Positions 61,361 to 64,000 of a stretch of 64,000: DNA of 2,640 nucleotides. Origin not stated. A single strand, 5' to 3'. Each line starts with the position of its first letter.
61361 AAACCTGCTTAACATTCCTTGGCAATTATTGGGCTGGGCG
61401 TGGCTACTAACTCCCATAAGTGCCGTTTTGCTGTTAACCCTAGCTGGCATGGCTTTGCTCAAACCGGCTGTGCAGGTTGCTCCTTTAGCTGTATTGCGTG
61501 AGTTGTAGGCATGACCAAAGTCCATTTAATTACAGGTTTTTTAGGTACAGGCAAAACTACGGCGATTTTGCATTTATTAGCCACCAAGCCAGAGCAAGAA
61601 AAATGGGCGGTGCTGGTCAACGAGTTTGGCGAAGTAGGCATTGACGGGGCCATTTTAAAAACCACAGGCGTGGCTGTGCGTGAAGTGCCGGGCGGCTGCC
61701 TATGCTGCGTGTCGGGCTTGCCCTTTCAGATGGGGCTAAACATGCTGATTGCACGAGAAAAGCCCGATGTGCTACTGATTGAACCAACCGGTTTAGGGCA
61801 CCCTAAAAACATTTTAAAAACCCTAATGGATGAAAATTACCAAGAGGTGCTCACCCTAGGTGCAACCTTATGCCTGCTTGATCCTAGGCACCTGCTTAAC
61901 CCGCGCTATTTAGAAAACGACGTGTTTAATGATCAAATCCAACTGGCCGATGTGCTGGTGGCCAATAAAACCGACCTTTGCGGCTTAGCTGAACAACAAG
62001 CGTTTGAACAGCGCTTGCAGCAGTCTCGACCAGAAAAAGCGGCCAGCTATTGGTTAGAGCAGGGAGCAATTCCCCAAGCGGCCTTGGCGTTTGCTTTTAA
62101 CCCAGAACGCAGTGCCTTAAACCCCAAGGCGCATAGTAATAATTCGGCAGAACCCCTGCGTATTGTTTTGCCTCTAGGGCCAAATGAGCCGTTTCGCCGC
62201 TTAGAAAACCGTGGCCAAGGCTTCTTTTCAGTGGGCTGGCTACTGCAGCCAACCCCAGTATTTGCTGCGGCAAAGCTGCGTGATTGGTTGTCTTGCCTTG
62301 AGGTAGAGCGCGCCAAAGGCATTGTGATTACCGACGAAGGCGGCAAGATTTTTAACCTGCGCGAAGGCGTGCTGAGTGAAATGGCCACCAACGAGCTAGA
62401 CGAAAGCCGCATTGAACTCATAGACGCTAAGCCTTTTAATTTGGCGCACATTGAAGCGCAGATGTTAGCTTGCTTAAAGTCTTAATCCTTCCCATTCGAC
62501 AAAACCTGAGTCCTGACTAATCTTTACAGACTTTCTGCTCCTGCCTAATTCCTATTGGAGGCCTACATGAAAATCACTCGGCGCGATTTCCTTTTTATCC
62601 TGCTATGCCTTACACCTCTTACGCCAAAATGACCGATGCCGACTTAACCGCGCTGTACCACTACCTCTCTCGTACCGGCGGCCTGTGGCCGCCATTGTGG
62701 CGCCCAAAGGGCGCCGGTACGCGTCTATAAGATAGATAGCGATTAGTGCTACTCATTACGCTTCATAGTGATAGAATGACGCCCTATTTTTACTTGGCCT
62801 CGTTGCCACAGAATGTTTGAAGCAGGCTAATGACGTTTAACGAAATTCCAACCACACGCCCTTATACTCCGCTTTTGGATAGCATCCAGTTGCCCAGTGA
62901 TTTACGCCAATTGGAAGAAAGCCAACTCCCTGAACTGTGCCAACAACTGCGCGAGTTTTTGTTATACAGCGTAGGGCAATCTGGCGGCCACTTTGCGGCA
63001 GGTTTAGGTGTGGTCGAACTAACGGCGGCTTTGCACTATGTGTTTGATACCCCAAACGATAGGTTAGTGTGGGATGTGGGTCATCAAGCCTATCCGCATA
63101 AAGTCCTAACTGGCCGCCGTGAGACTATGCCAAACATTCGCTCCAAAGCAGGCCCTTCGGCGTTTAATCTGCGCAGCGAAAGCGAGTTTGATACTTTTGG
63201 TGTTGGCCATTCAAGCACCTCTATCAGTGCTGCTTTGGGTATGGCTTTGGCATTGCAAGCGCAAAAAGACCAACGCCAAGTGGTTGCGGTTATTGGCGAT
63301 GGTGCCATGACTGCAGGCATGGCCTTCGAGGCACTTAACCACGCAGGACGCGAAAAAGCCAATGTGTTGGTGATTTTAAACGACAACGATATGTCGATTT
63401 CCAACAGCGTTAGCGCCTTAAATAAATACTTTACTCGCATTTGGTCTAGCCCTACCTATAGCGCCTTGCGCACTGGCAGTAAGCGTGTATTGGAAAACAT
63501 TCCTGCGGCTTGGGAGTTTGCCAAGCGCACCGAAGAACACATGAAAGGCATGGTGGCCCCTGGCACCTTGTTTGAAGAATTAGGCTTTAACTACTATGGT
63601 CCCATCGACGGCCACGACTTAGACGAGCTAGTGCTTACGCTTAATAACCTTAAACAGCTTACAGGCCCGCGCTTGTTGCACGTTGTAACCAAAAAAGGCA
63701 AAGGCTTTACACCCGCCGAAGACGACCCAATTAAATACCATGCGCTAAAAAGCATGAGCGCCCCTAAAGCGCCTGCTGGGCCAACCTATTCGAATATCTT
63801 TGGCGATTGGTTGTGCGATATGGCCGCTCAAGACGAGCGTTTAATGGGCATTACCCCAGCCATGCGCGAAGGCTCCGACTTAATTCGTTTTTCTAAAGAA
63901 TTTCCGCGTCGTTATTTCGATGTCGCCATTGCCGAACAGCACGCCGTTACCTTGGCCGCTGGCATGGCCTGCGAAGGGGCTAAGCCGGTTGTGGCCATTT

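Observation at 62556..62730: Hidden deletion scar: a Tat signal start fused to a cytochrome c fragment (collapsed dehydrogenase operon)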

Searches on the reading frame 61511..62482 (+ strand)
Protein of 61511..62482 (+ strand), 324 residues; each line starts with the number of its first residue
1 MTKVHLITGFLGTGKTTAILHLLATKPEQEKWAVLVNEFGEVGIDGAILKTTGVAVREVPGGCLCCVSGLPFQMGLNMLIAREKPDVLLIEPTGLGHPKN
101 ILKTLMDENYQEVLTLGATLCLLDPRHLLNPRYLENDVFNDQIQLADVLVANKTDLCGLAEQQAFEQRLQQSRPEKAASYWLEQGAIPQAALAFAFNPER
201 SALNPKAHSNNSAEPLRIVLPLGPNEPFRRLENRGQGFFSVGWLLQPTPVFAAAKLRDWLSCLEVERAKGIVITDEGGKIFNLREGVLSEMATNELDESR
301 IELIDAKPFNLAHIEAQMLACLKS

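Call 6: search_protein_families(library=pfam, proteins=[window:61511-62482:+], max_evalue=10)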
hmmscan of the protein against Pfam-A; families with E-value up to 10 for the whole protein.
window:61511-62482:+ (324 aa): 5 families
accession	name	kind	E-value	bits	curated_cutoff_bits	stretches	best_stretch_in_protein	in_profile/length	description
PF02492.25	cobW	-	5.5e-47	160.1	20.7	1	4-176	2-176/180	CobW/HypB/UreG, nucleotide-binding domain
PF13401.12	AAA_22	-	0.0056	17.4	27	1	6-105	9-54/130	AAA domain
PF10412.15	TrwB_AAD_bind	-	0.017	14.4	20.5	1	5-40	18-53/387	Type IV secretion-system coupling protein DNA-binding domain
PF25199.1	nSTAND_NTPase5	-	0.038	14.2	34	1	2-37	41-76/145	Novel STAND NTPase 5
PF13238.12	AAA_18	-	0.15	12.9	29.4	1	6-22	2-18/128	AAA domain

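Call 10: find_related_loci(query=window:61511-62482:+, collection=genome_contigs, flank=10000)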
Query window:61511-62482:+ (324 aa) in genome_contigs; peptide patterns used: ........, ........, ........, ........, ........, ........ (x = any residue, [..] = any of these).
99 stretches matched a pattern; 14 encode a relative of the query (tblastn E <= 1e-3); 14 distinct loci.
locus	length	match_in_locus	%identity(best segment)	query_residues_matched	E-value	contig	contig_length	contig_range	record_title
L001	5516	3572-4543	71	1-324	3e-152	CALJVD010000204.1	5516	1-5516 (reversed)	MAG TPA_asm: uncultured Oceanospirillaceae bacterium isolate SRR6713633_bin.127_CONCOCT_v1.1_MAG genome assembly, contig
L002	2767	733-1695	65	1-321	1e-149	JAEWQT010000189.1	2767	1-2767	MAG: Proteobacteria bacterium isolate OH_SBrB_3 k127_453355, whole genome shotgun sequence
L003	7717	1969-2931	64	1-321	2e-139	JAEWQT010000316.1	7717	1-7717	MAG: Proteobacteria bacterium isolate OH_SBrB_3 k127_617997, whole genome shotgun sequence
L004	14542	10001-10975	63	1-324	1e-132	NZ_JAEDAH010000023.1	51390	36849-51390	Thalassolituus marinus strain IMCC1826 NODE_43_length_51306_cov_598.596252, whole genome shotgun sequence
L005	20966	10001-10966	62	1-321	1e-131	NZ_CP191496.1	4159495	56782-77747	Thalassolituus sp. LLYu03 chromosome, complete genome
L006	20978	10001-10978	57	1-321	1e-119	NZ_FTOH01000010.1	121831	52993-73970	Thalassolituus maritimus strain DSM 24913, whole genome shotgun sequence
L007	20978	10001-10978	57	1-321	2e-119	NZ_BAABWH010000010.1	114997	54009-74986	Thalassolituus maritimus strain 5NW40-0001 sequence10, whole genome shotgun sequence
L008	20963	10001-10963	55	1-321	2e-115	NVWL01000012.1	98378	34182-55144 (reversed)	MAG: Oceanobacter sp. isolate NORP38 Contig_source1382A_563, whole genome shotgun sequence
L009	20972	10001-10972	56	1-324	2e-114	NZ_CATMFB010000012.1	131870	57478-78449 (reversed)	MAG: uncultured Thalassolituus sp. isolate SRR3960575_bin.1_MetaWRAP_v1.3_MAG ERZ505214.30, whole genome shotgun sequenc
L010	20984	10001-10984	55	1-323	1e-113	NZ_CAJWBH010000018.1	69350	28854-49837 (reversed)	MAG: Thalassolituus maritimus isolate ERR599149_bin.6_MetaBAT_v2.12.1_MAG, whole genome shotgun sequence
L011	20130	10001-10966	56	1-322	1e-113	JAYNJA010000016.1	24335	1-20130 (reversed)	MAG: Thalassolituus sp. isolate 139544_COM_metabat_bins_2.tsv.021 NODE_2358_length_24335_cov_4.863386, whole genome shot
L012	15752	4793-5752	51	4-320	4e-93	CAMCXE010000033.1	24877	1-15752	MAG: Thalassocella blandensis isolate MsH-30apr19-134 genome assembly, contig: MsH-30apr19-C3450, whole genome shotgun s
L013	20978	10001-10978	54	1-321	4e-110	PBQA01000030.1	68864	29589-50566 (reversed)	MAG: Oceanospirillaceae bacterium isolate RS342 TaraRedSea_contig_186150, whole genome shotgun sequence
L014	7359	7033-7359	78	1-109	6e-54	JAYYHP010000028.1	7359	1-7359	MAG: Pseudomonadota bacterium isolate DS_MAG134 DS_MAG134_0028, whole genome shotgun sequence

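Call 15: find_encoding_contigs(protein=window:61511-62482:+, flank=6000, max_places=10)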
Protein window:61511-62482:+ (324 aa): 1 contig read that carries it; 1 place shown.
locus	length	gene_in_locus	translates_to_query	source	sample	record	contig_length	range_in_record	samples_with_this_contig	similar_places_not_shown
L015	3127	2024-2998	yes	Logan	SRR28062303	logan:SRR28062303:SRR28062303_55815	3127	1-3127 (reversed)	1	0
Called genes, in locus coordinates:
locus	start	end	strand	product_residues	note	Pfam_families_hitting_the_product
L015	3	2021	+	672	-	?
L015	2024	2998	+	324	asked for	PF02492:cobW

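Call 16: find_homologous_proteins(query=window:61511-62482:+, max_evalue=1e-60)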
Query window:61511-62482:+ (324 aa): 3455 proteins with E <= 1e-60 among 8000 candidates; the best 120 are listed.
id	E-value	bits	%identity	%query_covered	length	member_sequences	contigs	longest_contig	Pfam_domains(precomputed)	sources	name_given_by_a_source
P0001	4.0e-212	721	98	100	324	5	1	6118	PF02492.26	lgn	-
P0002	2.4e-152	525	72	99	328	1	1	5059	PF02492.26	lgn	-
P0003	3.4e-150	518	71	99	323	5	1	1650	PF02492.26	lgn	-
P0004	2.1e-149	515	72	99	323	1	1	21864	PF02492.26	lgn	-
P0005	3.9e-148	511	71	100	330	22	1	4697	PF02492.26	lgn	-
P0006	1.8e-147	509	71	100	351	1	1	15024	PF02492.26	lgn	-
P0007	5.0e-146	504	69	100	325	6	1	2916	PF02492.26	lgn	-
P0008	2.0e-144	499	70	100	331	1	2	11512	PF02492.26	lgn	-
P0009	5.0e-144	497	70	99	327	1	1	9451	PF02492.26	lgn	-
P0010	1.1e-143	496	69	100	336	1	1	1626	PF02492.26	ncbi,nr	ncbi:MAG TPA: GTP-binding protein [Pseudomonadales bacterium]|nr:GTP-binding protein [Pseudomonadale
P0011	3.3e-143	495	69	100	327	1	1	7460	PF02492.26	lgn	-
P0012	7.5e-142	490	69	100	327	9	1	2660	PF02492.26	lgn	-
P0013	8.9e-142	490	70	100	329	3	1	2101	PF02492.26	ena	-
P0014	4.7e-137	474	66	99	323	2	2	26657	PF02492.26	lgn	-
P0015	6.4e-137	474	67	100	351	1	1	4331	PF02492.26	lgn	-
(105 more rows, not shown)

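Call 17: find_encoding_contigs(protein=P0001, flank=10000, max_places=6)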
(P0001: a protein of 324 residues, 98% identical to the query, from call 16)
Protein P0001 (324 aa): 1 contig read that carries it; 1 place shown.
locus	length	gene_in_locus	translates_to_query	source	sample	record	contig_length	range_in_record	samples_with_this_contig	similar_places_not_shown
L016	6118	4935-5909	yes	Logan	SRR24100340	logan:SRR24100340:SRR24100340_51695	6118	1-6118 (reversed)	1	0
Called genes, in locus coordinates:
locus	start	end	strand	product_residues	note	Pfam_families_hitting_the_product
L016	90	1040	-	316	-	PF00561:Abhydrolase_1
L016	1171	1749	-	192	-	PF25182:NonGDSL, PF00657:Lipase_GDSL, PF13472:Lipase_GDSL_2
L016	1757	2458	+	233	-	PF00005:ABC_tran, PF02463:SMC_N (faint), PF13304:AAA_21 (faint)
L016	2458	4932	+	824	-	PF02687:FtsX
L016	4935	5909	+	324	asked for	PF02492:cobW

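Call 18: find_encoding_contigs(protein=P0004, flank=10000, max_places=4)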
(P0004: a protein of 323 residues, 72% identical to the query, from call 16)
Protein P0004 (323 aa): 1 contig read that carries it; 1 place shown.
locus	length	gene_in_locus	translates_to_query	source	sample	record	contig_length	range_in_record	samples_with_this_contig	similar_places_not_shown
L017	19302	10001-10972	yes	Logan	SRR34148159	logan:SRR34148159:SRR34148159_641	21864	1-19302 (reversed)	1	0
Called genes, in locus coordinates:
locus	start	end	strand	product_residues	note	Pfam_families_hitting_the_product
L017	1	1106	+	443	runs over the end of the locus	PF00083:Sugar_tr, PF07690:MFS_1, PF12832:MFS_1_like (faint), PF07690:MFS_1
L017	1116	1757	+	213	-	PF00436:SSB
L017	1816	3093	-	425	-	PF03553:Na_H_antiporter (faint), PF06808:DctM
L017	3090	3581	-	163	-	PF04290:DctQ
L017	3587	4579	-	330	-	PF03480:DctP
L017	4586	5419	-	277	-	PF16811:TAtT, PF21033:RMD1-3 (faint)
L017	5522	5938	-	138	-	PF00571:CBS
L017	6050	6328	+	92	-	PF10719:ComFB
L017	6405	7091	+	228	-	PF00072:Response_reg, PF00486:Trans_reg_C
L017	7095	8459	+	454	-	PF00672:HAMP, PF00512:HisKA, PF02518:HATPase_c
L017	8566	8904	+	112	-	-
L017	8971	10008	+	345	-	PF03060:NMO, PF01070:FMN_dh, PF00478:IMPDH (weak)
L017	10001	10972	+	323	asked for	PF02492:cobW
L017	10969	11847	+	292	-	PF00781:DAGK_cat, PF19279:YegS_C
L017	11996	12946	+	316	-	PF00561:Abhydrolase_1, PF02089:Palm_thioest (weak)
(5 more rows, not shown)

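Call 19: find_encoding_contigs(protein=P0006, flank=10000, max_places=4)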
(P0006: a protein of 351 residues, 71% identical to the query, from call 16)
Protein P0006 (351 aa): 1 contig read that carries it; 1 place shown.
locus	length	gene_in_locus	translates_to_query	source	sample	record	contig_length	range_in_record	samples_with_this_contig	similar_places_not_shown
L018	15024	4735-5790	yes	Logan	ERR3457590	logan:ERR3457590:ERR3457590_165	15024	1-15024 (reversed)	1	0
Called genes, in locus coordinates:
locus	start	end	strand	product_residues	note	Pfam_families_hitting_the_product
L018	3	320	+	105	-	?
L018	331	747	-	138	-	PF00571:CBS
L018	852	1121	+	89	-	PF10719:ComFB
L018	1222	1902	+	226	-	PF00072:Response_reg, PF00486:Trans_reg_C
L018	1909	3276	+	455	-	PF00672:HAMP, PF00512:HisKA, PF02518:HATPase_c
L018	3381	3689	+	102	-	-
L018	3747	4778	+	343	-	PF00478:IMPDH, PF03060:NMO, PF01070:FMN_dh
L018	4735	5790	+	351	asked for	PF02492:cobW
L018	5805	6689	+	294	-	PF00781:DAGK_cat, PF19279:YegS_C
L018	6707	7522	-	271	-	PF00398:RrnaAD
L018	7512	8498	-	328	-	PF04166:PdxA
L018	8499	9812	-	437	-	PF13623:SurA_N_2, PF13624:SurA_N_3, PF09312:SurA_N, PF13145:Rotamase_2 (faint), PF13616:Rotamase_3, PF00639:Rotamase, PF13616:Rotamase_3, PF00639:Rotamase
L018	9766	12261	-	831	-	PF03968:LptD_N (weak), PF19838:LptD_2 (weak), PF04453:LptD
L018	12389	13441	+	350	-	PF01636:APH, PF02958:EcKL (weak)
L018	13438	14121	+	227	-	PF00483:NTP_transferase, PF01128:IspD (faint), PF12804:NTP_transf_3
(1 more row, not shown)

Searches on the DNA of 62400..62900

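Call 49: search_rna_families(source=window, start=62400, end=62900, threshold=evalue, max_evalue=1)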
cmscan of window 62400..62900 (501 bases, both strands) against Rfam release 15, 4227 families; matches with E-value up to 1: 0.
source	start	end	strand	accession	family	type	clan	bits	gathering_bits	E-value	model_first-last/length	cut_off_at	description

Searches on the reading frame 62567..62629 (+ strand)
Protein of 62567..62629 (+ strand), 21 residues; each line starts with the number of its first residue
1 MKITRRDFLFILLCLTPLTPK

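Call 6: search_protein_families(library=pfam, proteins=[window:62567-62629:+], max_evalue=10)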
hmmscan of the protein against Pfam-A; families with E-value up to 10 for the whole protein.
seq(21 aa): 2 families
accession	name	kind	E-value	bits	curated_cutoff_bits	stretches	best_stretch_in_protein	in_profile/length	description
PF10399.14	UCR_Fe-S_N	-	0.1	12.5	24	1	3-11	9-17/41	Ubiquitinol-cytochrome C reductase Fe-S subunit TAT signal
PF10518.14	TAT_signal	-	0.18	12.3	22.7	1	2-9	1-8/21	TAT (twin-arginine translocation) pathway signal sequence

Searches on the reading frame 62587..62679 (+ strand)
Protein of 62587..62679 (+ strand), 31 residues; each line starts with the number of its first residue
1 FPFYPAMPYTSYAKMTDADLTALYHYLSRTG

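Call 7: search_solved_structures(query=window:62587-62679:+, max_evalue=10, show_alignments=5)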
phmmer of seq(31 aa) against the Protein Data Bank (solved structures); distinct sequences matched with E-value up to 10: 5.
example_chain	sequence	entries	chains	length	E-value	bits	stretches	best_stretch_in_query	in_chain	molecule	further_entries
8hdd_B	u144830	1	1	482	2.5e-08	36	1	3-27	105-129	Glucose dehydrogenase beta subunit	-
7w2j_C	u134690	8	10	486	8.2e-05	25.5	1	3-27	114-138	Fructose dehydrogenase cytochrome subunit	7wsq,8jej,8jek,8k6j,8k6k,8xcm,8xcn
8gy3_A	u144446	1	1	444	0.0034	20.7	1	3-28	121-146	Cytochrome c subunit of aldehyde dehydrogenase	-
9x0q_B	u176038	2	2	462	0.0078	19.7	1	3-27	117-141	Alcohol dehydrogenase (quinone), cytochrome c subunit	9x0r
8gy2_B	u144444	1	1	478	0.008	19.6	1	3-27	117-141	Alcohol dehydrogenase (quinone), cytochrome c subunit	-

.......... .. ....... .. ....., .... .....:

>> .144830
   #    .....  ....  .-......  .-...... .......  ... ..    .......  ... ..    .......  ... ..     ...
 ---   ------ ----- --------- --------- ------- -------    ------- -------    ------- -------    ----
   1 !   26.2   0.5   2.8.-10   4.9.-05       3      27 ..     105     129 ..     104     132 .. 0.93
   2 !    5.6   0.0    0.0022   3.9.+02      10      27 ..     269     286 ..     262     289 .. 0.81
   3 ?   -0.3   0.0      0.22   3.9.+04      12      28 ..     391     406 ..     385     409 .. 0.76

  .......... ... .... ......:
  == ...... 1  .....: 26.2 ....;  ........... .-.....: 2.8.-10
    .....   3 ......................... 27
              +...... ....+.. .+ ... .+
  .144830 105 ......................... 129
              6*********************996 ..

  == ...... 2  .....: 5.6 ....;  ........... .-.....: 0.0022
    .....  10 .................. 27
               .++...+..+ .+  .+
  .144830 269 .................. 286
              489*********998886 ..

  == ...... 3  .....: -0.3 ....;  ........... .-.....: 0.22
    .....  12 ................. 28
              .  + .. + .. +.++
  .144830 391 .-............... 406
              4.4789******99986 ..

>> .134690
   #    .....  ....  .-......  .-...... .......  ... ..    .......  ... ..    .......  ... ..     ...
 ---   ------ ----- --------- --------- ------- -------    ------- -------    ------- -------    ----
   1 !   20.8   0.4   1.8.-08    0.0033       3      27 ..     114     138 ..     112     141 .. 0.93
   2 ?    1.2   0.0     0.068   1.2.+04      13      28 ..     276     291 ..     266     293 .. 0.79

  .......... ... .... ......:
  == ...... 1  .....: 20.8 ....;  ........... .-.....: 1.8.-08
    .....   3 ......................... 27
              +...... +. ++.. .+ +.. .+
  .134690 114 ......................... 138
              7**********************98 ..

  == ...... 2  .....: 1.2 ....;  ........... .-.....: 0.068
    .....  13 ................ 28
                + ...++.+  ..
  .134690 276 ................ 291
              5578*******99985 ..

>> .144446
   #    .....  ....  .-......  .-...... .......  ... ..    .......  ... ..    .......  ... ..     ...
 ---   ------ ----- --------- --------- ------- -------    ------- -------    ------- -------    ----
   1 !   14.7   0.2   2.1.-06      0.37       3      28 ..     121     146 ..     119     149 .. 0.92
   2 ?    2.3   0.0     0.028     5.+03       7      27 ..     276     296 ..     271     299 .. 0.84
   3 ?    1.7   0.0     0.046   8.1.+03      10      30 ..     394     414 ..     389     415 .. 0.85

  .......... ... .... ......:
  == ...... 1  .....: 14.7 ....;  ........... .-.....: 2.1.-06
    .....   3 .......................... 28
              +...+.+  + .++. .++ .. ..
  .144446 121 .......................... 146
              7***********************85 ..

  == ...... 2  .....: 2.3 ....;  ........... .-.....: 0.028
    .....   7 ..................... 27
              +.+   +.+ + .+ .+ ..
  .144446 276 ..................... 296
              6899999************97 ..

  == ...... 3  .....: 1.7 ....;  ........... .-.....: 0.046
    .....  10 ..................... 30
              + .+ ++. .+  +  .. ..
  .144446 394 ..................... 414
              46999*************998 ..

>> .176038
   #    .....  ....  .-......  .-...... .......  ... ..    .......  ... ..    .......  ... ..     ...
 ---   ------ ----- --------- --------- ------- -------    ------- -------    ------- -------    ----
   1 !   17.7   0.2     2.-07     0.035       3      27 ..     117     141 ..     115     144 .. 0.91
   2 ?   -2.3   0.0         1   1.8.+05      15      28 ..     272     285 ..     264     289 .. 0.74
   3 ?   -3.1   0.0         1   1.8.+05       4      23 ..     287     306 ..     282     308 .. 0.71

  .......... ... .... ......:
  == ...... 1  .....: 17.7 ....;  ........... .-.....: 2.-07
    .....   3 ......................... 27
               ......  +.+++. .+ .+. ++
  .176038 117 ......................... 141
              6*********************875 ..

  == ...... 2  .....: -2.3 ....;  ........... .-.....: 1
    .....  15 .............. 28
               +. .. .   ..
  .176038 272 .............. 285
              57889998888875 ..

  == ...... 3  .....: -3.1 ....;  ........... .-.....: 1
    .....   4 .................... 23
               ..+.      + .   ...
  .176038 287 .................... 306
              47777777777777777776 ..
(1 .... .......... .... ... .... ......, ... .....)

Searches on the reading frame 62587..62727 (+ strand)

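Call 6: search_protein_families(library=pfam, proteins=[window:62587-62727:+], max_evalue=10)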
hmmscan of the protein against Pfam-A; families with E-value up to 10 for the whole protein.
seq(47 aa): 1 family
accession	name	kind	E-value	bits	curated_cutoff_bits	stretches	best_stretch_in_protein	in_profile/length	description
PF00034.26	Cytochrom_C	-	0.17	13.7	21.3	1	5-28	66-87/90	Cytochrome c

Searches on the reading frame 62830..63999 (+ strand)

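Call 6: search_protein_families(library=pfam, proteins=[window:62830-63999:+], max_evalue=10)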
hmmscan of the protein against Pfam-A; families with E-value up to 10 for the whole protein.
window:62830-63999:+ (390 aa): 7 families
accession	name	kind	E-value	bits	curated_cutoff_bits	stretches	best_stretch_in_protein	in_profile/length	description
PF13292.11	DXP_synthase_N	-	3.7e-118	394.2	21.2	1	16-287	1-274/274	1-deoxy-D-xylulose-5-phosphate synthase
PF02779.29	Transket_pyr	-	1.1e-14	55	27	1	318-389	3-79/174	Transketolase, pyrimidine binding domain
PF02775.26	TPP_enzyme_C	-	8.4e-10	39.1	21.9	1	122-188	24-84/151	Thiamine pyrophosphate enzyme, C-terminal TPP binding domain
PF00676.26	E1_dh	-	1.1e-07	31.5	22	1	128-195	103-170/300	Dehydrogenase E1 component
PF06707.17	DUF1194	-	0.00015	21.5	27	1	128-202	93-170/206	Protein of unknown function (DUF1194)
PF00456.26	Transketolase_N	-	0.0012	18.4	22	1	149-234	145-232/334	Transketolase, thiamine diphosphate binding domain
PF02875.26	Mur_ligase_C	-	0.053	14.8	28.4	1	126-192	19-86/127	Mur ligase, glutamate ligase domain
